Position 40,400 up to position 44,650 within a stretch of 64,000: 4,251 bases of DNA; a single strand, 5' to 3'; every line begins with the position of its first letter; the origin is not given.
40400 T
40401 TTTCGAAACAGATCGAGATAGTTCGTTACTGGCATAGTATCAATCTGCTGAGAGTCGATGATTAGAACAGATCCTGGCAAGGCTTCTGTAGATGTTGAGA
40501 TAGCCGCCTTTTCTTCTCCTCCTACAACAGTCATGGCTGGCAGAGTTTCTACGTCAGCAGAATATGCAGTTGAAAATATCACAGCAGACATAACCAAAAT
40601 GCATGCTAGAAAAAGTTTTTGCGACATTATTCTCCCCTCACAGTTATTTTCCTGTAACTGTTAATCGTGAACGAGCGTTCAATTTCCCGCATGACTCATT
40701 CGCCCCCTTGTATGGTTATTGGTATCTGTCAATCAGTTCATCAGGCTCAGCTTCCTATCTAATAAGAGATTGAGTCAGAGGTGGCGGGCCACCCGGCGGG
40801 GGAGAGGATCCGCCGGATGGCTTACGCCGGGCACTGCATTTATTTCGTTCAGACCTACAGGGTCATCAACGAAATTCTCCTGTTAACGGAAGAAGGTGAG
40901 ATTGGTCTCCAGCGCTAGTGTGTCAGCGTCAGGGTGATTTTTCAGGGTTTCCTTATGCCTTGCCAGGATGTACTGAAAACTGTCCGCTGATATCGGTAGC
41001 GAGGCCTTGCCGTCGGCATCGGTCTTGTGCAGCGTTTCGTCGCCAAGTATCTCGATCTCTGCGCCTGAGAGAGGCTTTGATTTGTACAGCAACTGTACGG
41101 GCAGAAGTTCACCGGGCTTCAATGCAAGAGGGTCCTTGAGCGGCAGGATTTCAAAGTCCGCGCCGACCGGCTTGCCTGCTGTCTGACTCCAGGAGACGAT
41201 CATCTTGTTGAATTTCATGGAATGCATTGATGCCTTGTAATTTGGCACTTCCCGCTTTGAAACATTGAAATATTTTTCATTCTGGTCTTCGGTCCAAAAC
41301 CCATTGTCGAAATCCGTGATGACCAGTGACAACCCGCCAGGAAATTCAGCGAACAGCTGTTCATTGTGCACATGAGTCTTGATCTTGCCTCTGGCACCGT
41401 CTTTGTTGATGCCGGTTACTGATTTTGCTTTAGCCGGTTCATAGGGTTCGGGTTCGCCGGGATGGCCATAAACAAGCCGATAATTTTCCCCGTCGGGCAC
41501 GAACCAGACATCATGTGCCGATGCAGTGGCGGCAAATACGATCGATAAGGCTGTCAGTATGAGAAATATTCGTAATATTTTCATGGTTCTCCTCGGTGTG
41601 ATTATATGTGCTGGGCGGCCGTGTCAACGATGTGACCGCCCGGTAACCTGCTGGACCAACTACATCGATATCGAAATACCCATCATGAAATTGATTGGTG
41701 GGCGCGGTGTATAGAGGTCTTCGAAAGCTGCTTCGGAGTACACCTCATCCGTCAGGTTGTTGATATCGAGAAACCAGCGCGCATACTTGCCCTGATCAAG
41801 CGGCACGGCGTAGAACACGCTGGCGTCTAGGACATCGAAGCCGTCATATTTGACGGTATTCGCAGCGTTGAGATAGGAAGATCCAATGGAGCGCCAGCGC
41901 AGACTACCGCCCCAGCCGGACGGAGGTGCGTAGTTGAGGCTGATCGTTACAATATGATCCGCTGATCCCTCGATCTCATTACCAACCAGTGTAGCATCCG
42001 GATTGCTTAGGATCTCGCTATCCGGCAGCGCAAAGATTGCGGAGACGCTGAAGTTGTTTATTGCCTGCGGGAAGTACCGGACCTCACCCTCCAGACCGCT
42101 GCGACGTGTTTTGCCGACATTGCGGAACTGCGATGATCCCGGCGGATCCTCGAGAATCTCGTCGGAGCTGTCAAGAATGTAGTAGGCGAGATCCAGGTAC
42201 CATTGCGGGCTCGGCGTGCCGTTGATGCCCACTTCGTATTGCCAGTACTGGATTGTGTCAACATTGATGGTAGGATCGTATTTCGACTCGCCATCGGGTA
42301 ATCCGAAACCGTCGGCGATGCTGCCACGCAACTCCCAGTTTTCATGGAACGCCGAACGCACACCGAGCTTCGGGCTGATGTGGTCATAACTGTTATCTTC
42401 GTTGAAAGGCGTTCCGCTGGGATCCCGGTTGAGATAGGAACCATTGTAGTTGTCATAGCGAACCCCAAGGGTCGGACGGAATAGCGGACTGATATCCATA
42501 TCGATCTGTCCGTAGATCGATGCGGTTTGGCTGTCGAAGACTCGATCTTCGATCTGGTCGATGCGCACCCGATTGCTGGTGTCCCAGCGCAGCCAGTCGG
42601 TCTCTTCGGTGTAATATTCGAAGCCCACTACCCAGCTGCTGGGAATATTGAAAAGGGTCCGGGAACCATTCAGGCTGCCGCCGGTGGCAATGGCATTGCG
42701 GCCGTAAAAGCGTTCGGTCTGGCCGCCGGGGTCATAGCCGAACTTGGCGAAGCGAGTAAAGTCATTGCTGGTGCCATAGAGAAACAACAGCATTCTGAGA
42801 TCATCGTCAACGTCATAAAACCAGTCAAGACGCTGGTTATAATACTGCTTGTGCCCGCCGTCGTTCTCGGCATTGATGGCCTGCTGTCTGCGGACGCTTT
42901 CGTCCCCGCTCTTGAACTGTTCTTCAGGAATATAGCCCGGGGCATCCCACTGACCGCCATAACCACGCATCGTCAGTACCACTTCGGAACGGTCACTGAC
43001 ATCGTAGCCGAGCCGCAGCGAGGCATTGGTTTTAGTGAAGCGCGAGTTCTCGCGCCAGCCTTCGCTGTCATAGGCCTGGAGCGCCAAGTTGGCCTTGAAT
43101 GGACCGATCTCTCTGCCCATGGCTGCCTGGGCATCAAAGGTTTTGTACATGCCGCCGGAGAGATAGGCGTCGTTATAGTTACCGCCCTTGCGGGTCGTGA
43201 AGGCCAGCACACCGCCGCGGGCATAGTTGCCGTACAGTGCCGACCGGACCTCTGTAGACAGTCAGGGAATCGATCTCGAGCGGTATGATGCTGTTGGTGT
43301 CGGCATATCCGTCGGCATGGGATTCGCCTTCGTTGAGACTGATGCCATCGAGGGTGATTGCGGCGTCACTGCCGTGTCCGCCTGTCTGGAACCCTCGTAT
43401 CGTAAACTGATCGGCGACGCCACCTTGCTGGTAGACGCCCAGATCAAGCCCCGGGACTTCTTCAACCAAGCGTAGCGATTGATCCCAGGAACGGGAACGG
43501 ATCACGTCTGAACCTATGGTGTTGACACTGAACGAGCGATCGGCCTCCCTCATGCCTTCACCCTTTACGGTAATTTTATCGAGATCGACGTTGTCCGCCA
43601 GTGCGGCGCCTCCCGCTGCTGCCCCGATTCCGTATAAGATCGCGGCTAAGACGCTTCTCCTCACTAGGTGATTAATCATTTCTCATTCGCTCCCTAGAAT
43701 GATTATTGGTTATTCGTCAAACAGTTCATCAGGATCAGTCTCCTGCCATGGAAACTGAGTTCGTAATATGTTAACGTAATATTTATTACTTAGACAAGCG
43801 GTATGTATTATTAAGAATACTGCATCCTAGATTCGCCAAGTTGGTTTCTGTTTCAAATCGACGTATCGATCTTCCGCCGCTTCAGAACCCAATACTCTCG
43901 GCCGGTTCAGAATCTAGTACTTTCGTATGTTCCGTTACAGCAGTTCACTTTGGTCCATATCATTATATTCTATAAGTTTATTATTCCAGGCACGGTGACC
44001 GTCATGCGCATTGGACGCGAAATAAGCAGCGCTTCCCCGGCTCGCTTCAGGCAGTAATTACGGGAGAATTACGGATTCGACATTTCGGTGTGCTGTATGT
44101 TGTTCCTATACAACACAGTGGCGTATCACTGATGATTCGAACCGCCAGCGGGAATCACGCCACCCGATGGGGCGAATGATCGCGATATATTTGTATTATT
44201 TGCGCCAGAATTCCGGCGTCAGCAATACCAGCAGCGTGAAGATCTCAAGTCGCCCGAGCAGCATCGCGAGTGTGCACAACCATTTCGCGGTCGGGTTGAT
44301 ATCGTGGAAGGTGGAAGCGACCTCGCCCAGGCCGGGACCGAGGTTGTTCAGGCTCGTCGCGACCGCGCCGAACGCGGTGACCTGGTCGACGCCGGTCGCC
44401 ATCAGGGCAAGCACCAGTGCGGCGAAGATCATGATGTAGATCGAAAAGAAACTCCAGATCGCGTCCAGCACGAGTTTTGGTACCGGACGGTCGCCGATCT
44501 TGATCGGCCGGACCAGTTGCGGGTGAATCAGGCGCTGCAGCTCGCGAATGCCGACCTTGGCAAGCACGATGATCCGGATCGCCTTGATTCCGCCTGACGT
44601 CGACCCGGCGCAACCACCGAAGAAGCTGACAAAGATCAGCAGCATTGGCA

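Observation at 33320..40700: Low-GC inserted cassette: lipoprotein-anchored family-5 SBP ABC importer plus its own TBDR (candidate nickelophore/opine-metallophore uptake system)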

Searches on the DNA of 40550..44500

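Call 11: search_rna_families(source=window, start=40550, end=44500, threshold=evalue, max_evalue=1)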
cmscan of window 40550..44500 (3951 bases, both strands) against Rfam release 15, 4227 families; matches with E-value up to 1: 0.
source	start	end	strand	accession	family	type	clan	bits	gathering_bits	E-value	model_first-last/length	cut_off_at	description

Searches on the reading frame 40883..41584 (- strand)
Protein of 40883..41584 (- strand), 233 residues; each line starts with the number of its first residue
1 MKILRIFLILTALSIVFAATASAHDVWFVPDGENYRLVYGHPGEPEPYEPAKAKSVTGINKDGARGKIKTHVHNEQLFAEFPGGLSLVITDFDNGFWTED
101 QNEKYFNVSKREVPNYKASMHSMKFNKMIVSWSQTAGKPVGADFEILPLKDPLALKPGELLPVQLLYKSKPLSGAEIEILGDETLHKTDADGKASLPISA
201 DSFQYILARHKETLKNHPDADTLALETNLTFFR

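Call 4: search_protein_families(library=pfam, proteins=[window:40883-41584:-])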
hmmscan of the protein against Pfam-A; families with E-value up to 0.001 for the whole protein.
window:40883-41584:- (233 aa): 1 family
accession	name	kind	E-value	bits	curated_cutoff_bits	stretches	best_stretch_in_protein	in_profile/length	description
PF10670.15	DUF4198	-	9.5e-24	85.1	34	1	21-211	1-208/209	Domain of unknown function (DUF4198)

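Call 15: search_protein_families(library=ncbifam, proteins=[window:40883-41584:-], max_evalue=0.00001)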
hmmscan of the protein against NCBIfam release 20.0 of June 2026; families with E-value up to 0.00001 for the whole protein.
window:40883-41584:- (233 aa): 0 families
